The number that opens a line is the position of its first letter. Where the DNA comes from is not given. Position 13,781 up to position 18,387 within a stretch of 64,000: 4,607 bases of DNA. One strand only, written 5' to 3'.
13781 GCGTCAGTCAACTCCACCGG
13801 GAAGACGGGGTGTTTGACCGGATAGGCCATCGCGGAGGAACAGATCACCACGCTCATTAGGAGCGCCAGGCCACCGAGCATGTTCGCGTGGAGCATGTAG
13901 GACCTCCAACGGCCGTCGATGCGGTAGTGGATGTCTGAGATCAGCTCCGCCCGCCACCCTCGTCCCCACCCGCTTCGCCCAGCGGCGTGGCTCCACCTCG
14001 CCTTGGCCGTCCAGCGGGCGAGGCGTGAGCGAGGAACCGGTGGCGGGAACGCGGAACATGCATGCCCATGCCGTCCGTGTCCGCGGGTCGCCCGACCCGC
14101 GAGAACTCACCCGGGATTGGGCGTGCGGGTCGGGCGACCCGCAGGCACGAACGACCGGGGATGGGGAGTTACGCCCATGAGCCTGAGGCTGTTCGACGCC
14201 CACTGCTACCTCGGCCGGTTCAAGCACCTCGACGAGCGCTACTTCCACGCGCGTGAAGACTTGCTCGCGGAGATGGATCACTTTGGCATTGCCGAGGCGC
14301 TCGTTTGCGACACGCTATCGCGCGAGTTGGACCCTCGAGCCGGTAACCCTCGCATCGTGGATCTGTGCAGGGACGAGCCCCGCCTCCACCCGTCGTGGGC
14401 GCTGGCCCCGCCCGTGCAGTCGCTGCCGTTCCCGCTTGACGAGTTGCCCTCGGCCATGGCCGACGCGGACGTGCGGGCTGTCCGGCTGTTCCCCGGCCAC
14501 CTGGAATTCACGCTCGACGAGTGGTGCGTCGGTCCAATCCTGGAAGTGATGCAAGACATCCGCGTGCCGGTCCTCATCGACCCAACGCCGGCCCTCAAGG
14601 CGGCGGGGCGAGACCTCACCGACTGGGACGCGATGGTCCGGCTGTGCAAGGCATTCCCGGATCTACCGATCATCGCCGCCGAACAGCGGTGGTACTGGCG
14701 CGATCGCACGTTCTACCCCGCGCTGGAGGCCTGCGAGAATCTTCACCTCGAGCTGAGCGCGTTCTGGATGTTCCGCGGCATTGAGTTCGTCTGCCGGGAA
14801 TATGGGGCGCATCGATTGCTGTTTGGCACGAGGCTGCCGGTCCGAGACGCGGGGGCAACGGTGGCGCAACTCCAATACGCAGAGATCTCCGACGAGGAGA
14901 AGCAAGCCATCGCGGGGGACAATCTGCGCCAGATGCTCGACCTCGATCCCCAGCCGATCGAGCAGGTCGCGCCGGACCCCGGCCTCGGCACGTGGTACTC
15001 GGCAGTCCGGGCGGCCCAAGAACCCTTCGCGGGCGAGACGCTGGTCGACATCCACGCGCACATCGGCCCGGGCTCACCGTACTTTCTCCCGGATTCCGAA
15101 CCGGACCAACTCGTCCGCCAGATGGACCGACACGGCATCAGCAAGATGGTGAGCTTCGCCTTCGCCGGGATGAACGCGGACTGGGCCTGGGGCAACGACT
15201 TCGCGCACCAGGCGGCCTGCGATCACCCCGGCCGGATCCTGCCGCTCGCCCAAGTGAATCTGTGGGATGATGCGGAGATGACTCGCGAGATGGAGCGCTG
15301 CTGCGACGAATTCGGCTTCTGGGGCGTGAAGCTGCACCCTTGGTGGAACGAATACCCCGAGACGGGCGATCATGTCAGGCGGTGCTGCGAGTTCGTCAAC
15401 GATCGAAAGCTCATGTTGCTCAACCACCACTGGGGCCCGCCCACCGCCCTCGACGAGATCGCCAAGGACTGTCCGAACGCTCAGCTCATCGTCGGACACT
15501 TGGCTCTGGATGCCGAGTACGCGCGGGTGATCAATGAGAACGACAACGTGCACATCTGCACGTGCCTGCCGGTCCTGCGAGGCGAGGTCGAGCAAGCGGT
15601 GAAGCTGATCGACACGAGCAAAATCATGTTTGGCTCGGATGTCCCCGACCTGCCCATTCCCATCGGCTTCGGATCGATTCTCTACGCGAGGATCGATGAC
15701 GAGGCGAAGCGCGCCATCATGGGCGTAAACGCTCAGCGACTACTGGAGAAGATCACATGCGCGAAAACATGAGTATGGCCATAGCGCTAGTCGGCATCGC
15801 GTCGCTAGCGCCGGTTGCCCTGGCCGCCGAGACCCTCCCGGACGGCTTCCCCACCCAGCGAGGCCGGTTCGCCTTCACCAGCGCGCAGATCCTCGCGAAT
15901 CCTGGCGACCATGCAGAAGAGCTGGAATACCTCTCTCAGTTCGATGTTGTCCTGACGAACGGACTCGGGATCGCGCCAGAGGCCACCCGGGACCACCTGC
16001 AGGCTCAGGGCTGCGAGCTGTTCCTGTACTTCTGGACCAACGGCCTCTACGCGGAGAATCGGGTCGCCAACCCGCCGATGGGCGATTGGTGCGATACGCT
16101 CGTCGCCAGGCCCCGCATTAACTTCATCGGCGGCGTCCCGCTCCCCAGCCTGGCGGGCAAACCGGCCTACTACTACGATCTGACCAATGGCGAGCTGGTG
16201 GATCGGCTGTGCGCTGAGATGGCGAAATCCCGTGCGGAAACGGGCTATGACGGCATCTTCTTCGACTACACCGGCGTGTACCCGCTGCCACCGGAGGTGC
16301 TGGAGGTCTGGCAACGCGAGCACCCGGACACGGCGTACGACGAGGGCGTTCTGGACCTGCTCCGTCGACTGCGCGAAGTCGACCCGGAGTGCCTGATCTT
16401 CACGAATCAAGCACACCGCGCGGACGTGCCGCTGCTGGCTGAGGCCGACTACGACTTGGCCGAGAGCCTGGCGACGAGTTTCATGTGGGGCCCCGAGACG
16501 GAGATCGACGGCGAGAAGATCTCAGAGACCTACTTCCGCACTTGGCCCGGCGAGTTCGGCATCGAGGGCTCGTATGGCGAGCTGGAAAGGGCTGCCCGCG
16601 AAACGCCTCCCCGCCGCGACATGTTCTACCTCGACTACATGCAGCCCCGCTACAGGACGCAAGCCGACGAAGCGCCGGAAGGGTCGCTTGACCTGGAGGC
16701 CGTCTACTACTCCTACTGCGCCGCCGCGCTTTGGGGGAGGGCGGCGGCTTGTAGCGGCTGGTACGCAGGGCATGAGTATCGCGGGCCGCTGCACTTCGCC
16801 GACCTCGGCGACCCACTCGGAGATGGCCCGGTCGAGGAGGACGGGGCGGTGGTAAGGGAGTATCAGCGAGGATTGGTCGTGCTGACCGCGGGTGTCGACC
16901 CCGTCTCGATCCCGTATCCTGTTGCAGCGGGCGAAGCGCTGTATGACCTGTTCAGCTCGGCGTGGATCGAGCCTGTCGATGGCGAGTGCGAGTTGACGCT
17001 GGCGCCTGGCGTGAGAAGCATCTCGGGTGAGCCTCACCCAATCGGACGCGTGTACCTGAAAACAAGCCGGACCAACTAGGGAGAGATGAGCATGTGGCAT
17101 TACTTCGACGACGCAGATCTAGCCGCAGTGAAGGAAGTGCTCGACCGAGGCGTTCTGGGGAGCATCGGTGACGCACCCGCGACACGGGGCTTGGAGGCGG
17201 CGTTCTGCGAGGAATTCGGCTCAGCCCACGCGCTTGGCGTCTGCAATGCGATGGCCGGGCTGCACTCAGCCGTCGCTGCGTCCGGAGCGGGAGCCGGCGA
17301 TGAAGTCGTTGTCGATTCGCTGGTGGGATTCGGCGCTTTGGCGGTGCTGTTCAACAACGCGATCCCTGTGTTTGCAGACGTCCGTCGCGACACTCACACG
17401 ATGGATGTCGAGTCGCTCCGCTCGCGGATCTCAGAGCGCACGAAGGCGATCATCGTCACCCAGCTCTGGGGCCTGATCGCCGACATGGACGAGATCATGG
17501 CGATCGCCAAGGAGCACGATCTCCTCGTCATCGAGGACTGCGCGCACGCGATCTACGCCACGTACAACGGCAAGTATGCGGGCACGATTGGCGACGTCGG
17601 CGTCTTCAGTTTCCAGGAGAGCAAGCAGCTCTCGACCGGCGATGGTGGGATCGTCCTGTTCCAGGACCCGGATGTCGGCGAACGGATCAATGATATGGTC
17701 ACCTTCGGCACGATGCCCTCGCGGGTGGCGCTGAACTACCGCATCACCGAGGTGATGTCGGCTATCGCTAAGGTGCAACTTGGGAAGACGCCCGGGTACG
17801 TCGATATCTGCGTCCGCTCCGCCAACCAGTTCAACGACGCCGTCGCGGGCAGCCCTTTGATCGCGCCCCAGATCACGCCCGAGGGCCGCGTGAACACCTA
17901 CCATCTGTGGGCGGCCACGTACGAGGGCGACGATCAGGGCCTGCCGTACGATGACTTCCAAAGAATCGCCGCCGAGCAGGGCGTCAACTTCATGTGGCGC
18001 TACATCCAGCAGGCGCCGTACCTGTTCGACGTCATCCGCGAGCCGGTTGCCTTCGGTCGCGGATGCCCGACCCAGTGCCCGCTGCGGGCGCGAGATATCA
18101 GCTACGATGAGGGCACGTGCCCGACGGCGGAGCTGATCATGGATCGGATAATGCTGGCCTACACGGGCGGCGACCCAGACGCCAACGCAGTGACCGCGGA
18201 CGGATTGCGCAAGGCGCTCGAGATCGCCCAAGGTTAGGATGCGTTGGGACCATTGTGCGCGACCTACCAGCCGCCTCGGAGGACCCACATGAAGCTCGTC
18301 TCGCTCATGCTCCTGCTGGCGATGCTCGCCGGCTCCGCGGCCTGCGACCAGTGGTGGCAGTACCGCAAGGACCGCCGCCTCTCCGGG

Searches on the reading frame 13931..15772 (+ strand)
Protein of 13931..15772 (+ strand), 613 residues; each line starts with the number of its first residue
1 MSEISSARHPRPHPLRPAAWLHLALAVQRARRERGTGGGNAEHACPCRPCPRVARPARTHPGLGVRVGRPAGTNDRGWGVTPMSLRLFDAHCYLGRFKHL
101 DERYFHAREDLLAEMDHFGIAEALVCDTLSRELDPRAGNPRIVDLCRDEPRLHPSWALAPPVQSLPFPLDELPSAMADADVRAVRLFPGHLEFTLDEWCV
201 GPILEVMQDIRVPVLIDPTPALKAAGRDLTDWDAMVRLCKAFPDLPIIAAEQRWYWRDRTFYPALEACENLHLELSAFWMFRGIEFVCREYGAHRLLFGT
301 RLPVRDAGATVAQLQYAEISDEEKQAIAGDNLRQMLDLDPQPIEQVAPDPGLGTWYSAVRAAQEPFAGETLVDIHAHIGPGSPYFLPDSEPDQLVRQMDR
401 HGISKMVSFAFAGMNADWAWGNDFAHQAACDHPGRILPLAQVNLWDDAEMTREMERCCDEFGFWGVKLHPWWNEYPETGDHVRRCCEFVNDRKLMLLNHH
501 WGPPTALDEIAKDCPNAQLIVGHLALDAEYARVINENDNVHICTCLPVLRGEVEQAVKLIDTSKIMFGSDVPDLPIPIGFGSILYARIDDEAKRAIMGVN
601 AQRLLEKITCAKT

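Call 5: search_protein_families(library=ncbifam, proteins=[window:13931-15772:+], max_evalue=0.00001)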
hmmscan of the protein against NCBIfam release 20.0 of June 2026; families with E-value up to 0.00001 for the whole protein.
window:13931-15772:+ (613 aa): 0 families

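Call 6: search_protein_families(library=pfam, proteins=[window:13931-15772:+], max_evalue=0.001)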
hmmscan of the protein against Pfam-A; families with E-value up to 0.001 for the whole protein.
window:13931-15772:+ (613 aa): 1 family
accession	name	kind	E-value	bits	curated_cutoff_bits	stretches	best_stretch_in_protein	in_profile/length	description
PF04909.20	Amidohydro_2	-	4.4e-32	112.4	26.4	2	398-605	47-287/289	Amidohydrolase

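Call 72: search_solved_structures(query=window:13931-15772:+, max_evalue=0.001)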
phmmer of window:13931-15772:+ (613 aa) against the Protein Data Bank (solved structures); distinct sequences matched with E-value up to 0.001: 2.
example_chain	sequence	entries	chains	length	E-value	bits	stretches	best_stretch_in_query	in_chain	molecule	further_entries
3cjp_A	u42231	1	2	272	8.7e-06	27.7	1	230-339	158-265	Predicted amidohydrolase, dihydroorotase family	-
3s4t_A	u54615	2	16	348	9.4e-05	24.2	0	391-469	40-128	Amidohydrolase 2 | Gamma-resorcylate decarboxylase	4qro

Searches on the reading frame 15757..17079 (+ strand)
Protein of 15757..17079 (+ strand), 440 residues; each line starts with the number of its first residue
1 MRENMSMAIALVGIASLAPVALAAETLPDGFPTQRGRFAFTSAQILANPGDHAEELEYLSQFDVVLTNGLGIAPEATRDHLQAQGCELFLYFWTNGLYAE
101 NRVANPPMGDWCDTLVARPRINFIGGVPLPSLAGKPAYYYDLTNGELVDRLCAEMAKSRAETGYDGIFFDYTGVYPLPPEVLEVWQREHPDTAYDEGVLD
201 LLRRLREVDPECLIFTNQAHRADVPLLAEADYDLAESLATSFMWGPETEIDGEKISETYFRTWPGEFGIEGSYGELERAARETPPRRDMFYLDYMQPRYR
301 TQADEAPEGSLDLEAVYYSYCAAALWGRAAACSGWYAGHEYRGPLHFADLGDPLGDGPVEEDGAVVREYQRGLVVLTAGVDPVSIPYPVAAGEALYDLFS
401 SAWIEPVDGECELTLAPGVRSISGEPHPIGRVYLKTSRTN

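Call 5: search_protein_families(library=ncbifam, proteins=[window:15757-17079:+], max_evalue=0.00001)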
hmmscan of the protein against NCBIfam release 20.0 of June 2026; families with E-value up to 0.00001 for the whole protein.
window:15757-17079:+ (440 aa): 0 families

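Call 6: search_protein_families(library=pfam, proteins=[window:15757-17079:+], max_evalue=0.001)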
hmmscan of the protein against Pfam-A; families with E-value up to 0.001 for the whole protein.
window:15757-17079:+ (440 aa): 0 families

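Call 71: search_solved_structures(query=window:15757-17079:+, max_evalue=1)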
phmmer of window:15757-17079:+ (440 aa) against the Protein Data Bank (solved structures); distinct sequences matched with E-value up to 1: 1.
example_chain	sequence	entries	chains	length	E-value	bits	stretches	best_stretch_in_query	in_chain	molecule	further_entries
2rn7_A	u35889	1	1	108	0.38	13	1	177-213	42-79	IS629 orfA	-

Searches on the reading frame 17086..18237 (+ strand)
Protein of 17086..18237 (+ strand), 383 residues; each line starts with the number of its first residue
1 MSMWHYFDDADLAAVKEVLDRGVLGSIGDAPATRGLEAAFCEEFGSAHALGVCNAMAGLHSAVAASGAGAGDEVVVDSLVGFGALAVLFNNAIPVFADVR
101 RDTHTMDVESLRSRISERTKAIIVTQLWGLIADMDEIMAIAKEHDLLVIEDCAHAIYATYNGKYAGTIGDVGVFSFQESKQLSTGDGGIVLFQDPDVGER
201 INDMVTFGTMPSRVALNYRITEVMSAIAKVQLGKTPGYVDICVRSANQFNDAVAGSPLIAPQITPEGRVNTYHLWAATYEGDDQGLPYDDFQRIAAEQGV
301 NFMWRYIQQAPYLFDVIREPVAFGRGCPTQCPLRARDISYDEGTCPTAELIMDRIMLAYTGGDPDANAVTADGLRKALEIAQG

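Call 3: search_protein_families(library=pfam, proteins=[window:17086-18237:+], max_evalue=0.001)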
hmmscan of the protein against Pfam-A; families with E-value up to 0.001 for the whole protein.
window:17086-18237:+ (383 aa): 3 families
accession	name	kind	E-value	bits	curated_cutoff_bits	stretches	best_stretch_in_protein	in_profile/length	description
PF01041.23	DegT_DnrJ_EryC1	-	4.5e-63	214.1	19.8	1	9-309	5-313/360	DegT/DnrJ/EryC1/StrS aminotransferase family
PF01053.26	Cys_Met_Meta_PP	-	0.00014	21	27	1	31-152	52-174/381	Cys/Met metabolism PLP-dependent enzyme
PF01212.27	Beta_elim_lyase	-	0.00028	20.8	27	1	27-203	28-222/288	Beta-eliminating lyase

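Call 5: search_protein_families(library=ncbifam, proteins=[window:17086-18237:+], max_evalue=0.00001)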
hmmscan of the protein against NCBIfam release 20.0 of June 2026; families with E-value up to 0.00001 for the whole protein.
window:17086-18237:+ (383 aa): 11 families
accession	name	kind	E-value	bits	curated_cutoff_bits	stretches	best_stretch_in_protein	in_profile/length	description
TIGR03588.1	PseC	equivalog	4.5e-42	144.3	423.5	1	5-276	7-298/380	UDP-4-amino-4,6-dideoxy-N-acetyl-beta-L-altrosamine transaminase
NF008658.2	PRK11658.1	equivalog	8.1e-42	143.2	631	1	8-295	13-313/379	UDP-4-amino-4-deoxy-L-arabinose aminotransferase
TIGR04181.1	NHT_00031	hypoth_equivalog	3.4e-40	138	420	1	7-312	8-334/359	LegC family aminotransferase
NF008687.0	PRK11706.1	equivalog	2.8e-38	131.6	375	1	10-209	12-210/375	dTDP-4-amino-4,6-dideoxygalactose transaminase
TIGR02379.1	ECA_wecE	subfamily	1.1e-33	116.6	434.85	1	15-209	17-211/376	dTDP-4-amino-4,6-dideoxy-D-glucose transaminase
TIGR04427.1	PLP_DesI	equivalog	6.3e-32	111.1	650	1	29-239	50-263/390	dTDP-4-dehydro-6-deoxyglucose aminotransferase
NF011936.0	PRK15407.1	equivalog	7.2e-29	100.7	423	1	69-203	111-246/440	lipopolysaccharide biosynthesis protein RfbH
NF006230.0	PRK08363.1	equivalog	1.1e-06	27.7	534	1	60-167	106-220/398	alanine aminotransferase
NF000586.1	PRK00011.1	subfamily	3.5e-06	26.1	335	1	96-209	133-248/404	serine hydroxymethyltransferase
TIGR01326.1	OAH_OAS_sulfhy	subfamily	4e-06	25.8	495.1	1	23-153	49-180/418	O-acetylhomoserine aminocarboxypropyltransferase/cysteine synthase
NF006096.0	PRK08248.1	equivalog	4.6e-06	25.5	726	1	22-153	55-187/431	homocysteine synthase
